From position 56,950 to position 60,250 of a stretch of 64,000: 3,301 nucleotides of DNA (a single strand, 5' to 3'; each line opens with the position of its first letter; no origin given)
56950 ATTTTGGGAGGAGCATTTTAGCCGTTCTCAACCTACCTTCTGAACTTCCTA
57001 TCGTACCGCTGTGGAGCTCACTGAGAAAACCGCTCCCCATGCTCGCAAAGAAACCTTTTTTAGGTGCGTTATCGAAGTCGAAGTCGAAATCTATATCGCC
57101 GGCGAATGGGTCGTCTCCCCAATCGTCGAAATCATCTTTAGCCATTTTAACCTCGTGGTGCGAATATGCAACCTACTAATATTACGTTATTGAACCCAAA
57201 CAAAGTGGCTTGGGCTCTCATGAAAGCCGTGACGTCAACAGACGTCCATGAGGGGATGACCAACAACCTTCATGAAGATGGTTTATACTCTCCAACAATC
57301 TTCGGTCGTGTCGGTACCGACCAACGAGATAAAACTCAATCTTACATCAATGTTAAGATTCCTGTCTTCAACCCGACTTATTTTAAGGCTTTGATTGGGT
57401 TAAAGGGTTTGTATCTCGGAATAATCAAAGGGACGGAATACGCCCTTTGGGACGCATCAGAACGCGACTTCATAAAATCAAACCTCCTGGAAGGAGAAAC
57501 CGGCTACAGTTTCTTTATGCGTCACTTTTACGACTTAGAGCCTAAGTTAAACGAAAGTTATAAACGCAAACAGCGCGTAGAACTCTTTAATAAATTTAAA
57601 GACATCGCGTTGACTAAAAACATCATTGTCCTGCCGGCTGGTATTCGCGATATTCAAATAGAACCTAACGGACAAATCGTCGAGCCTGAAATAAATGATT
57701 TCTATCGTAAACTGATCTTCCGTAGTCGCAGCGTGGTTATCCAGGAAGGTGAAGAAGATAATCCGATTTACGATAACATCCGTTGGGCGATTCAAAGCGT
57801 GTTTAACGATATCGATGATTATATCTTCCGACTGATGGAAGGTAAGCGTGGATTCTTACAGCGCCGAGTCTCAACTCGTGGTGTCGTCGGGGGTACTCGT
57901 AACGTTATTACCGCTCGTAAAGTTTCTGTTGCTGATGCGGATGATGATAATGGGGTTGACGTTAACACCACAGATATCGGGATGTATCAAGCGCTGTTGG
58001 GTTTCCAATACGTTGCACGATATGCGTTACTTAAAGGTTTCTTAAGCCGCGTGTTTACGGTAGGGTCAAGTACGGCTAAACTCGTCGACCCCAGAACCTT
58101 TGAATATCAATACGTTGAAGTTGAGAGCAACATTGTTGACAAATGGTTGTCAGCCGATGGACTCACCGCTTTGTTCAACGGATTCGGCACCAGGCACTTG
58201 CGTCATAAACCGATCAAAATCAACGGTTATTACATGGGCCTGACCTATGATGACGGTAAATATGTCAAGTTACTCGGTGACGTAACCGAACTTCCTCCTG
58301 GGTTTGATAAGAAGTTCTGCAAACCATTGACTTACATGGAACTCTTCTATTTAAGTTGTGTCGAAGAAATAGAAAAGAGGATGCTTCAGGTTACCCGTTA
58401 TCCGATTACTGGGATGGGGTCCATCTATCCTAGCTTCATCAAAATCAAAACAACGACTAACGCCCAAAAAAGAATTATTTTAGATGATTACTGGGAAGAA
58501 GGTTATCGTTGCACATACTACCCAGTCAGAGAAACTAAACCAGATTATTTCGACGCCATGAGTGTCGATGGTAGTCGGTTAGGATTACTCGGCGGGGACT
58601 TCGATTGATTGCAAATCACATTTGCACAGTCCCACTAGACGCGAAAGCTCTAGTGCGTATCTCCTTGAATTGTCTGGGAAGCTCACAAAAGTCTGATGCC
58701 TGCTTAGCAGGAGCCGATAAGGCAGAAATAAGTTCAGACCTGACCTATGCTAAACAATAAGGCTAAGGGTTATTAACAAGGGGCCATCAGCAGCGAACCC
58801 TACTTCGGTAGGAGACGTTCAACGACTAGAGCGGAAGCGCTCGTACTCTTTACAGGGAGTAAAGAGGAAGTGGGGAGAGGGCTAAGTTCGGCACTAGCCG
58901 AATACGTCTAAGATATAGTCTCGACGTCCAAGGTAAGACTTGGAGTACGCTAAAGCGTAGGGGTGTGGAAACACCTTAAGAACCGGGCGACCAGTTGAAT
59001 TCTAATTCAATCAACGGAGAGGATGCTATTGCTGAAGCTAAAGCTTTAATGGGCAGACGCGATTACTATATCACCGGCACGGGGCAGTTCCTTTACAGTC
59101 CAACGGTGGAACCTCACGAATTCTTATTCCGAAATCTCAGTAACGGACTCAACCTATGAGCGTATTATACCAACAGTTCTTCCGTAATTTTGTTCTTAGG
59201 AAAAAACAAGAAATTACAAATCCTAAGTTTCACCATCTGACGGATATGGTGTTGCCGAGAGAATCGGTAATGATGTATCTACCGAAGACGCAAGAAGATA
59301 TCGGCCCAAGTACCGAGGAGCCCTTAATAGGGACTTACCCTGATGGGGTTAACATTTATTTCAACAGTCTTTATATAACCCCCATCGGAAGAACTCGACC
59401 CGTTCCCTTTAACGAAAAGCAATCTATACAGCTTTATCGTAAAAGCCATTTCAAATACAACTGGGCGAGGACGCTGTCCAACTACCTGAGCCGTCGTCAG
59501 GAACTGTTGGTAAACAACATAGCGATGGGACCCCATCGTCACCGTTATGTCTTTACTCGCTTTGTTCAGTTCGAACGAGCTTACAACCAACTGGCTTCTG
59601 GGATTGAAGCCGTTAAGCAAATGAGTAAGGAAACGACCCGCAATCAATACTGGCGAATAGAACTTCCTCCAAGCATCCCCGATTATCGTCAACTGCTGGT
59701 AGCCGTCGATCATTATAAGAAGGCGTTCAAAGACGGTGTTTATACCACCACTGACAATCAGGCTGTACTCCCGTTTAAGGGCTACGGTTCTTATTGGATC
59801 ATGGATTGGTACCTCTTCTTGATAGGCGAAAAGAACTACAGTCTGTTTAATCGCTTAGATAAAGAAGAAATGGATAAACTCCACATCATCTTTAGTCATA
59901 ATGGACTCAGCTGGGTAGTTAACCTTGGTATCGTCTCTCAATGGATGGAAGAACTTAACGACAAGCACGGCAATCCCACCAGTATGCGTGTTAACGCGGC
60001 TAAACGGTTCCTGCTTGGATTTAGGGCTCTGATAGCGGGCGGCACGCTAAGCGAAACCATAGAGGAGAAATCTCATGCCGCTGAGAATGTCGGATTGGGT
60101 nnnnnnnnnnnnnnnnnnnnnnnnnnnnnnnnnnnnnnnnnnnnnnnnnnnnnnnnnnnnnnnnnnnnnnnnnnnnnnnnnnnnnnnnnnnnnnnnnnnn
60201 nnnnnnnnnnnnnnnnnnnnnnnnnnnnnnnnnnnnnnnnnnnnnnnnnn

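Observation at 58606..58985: ORF-less group I intron splits the RNA polymerase beta' gene inside the catalytic NADFDGD motif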

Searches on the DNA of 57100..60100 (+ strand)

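Call 6: search_dna_similar(query=window:57100-60100:+, collection=phages, mode=near, max_rows=25)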
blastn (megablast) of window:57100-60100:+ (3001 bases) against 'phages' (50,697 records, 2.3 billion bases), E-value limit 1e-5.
Records with a match: 6; places in all: 7; records where one place covers at least 80% of the query: 6.
Best place of each record, by identity: 95-99% 5; 90-95% 1.
By first word of the organism name: Klebsiella 4; Raoultella 1; Stenotrophomonas 1.
By host as written in the record: Klebsiella pneumoniae 2; Raoultella ornithinolytica 1; Klebsiella pneumoniae ATCC 700603 1; Klebsiella pneumoniae KLEB009 1; Stenotrophomonas maltophilia 1.
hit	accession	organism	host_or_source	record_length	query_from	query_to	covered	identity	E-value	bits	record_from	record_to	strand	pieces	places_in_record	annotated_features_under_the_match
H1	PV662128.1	Raoultella phage VB_ZK_P1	Raoultella ornithinolytica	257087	1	3001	99%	92.9%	0e+0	4319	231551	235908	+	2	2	VBZKP1_269: hypothetical protein | VBZKP1_270: hypothetical protein | VBZKP1_271: hypothetical protein | VBZKP1_268: hypothetical protein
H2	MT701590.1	Klebsiella phage Miami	Klebsiella pneumoniae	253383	1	3001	87%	97.2%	0e+0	4411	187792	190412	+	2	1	DNA-directed RNA polymerase subunit beta 2 | DNA-directed RNA polymerase subunit beta | tape measure protein | ribosome_binding_site (x3)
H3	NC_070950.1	Klebsiella phage Miami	Klebsiella pneumoniae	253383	1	3001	87%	97.2%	0e+0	4411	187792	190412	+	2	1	DNA-directed RNA polymerase subunit beta 2 | DNA-directed RNA polymerase subunit beta | chitinase | ribosome_binding_site (x3)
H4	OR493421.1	Klebsiella phage YC1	Klebsiella pneumoniae ATCC 700603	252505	1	3001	87%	97.2%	0e+0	4406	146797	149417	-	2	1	hypothetical protein (x2) | endolysin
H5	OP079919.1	Klebsiella phage KPN8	Klebsiella pneumoniae KLEB009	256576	1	3001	87%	96.8%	0e+0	4345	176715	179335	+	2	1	putative DNA-directed RNA polymerase subunit beta 2 | putative DNA-directed RNA polymerase subunit beta | putative endolysin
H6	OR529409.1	Stenotrophomonas phage BUCTxx100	Stenotrophomonas maltophilia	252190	1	3001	87%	96.6%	0e+0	4317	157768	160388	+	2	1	hypothetical protein (x2) | endolysin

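Call 8: get_annotated_region(hit=H2, flank=4500)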
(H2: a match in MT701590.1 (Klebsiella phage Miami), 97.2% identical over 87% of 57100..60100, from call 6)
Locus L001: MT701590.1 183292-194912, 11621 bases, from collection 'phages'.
description: Klebsiella phage Miami, complete genome.
organism: Klebsiella phage Miami (NCBI taxid 2767581)
taxonomy: Viruses; Duplodnaviria; Heunggongvirae; Uroviricota; Caudoviricetes; Miamivirus; Miamivirus miami
host: Klebsiella pneumoniae; source: wastewater; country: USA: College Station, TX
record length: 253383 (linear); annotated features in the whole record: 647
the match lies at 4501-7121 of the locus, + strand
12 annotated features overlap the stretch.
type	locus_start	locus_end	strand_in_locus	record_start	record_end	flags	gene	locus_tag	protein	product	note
CDS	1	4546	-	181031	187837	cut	-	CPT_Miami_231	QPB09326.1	tape measure protein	gb|QBZ70778.1| putative endolysin [Edwardsiella virus pEt-SU]; QK2D predicts extensive alpha-helix structure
regulatory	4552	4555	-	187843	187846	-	-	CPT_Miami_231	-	ribosome_binding_site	-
regulatory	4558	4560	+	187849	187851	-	-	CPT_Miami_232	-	ribosome_binding_site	-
CDS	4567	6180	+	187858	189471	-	-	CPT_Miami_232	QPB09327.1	DNA-directed RNA polymerase subunit beta 2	ref|YP_009612973.1| putative DNA-directed RNA polymerase beta subunit 2 [Erwinia phage vB_EamM_RisingSun]gb|ASU03441.1| ...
regulatory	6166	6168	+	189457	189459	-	-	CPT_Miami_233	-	ribosome_binding_site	-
CDS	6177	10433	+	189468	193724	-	-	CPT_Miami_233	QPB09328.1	DNA-directed RNA polymerase subunit beta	gnl|BL_ORD_ID|397592 sp|Q2GJ68|RPOB_ANAPZ DNA-directed RNA polymerase subunit beta OS=Anaplasma phagocytophilum (strain ...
regulatory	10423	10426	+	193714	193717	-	-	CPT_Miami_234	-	ribosome_binding_site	-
CDS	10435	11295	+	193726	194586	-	-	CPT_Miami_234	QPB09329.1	hypothetical protein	ref|YP_009599478.1| hypothetical protein [Vibrio phage pTD1]dbj|BAW98400.1| hypothetical protein [Vibrio phage pTD1]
regulatory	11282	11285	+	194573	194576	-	-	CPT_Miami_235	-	ribosome_binding_site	-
CDS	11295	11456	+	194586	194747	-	-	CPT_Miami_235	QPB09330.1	hypothetical protein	gb|QDJ96744.1| hypothetical protein PS1_0233 [Aeromonas phage PS1]gb|QFR59377.1| hypothetical protein PS2_0093 ...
regulatory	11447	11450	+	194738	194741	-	-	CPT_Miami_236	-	ribosome_binding_site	-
CDS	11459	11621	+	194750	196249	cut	-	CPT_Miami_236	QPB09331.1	hypothetical protein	gb|QBZ70783.1| hypothetical protein pETSU_202 [Edwardsiella virus pEt-SU]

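Call 9: get_annotated_region(hit=H1, flank=4500)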
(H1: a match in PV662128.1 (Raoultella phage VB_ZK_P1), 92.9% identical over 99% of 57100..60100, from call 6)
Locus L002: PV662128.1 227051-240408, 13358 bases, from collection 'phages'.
description: Raoultella phage VB_ZK_P1, complete genome.
organism: Raoultella phage VB_ZK_P1 (NCBI taxid 3425683)
taxonomy: Viruses
host: Raoultella ornithinolytica; source: water; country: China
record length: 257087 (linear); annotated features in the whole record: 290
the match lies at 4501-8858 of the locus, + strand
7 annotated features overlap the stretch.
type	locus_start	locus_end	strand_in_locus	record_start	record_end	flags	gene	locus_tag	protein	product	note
CDS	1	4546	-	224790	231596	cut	VBZKP1_268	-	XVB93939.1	hypothetical protein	-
CDS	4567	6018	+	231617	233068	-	VBZKP1_269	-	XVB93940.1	hypothetical protein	-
CDS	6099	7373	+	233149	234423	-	VBZKP1_270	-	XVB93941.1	hypothetical protein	-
CDS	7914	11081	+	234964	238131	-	VBZKP1_271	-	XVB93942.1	hypothetical protein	-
CDS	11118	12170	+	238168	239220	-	VBZKP1_272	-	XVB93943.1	hypothetical protein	-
CDS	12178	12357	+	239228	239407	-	VBZKP1_273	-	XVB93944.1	hypothetical protein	-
CDS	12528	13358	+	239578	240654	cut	VBZKP1_274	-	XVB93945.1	hypothetical protein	-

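Call 74: search_rna_families(sources=[L002, L003, L004, L005, L006, L007, L008, L009, L010], threshold=evalue, max_evalue=0.01)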
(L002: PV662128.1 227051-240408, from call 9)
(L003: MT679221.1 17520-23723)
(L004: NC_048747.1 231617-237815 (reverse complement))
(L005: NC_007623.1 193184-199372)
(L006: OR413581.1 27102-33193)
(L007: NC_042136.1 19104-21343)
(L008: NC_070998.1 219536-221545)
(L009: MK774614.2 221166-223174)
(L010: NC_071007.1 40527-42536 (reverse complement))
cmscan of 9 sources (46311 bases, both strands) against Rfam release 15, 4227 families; matches with E-value up to 0.01: 7.
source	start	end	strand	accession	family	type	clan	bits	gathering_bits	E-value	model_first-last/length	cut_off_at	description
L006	2866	3187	+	RF00028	Intron_gpI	Intron;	-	68.9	50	1.5e-15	1-253/253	no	Group I catalytic intron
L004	2985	3300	+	RF00028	Intron_gpI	Intron;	-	66.5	50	8.1e-15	1-253/253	no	Group I catalytic intron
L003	2964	3292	+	RF00028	Intron_gpI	Intron;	-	51.9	50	1.9e-10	1-253/253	no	Group I catalytic intron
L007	1011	1415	+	RF00028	Intron_gpI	Intron;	-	51.2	50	3.2e-10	1-253/253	no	Group I catalytic intron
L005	2977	3349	+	RF00028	Intron_gpI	Intron;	-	51.1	50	3.4e-10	1-253/253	no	Group I catalytic intron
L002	12112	12448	+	RF00028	Intron_gpI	Intron;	-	49.9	50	7.8e-10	1-253/253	no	Group I catalytic intron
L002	7343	7706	+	RF00028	Intron_gpI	Intron;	-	34.5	50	3.1e-05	1-253/253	no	Group I catalytic intron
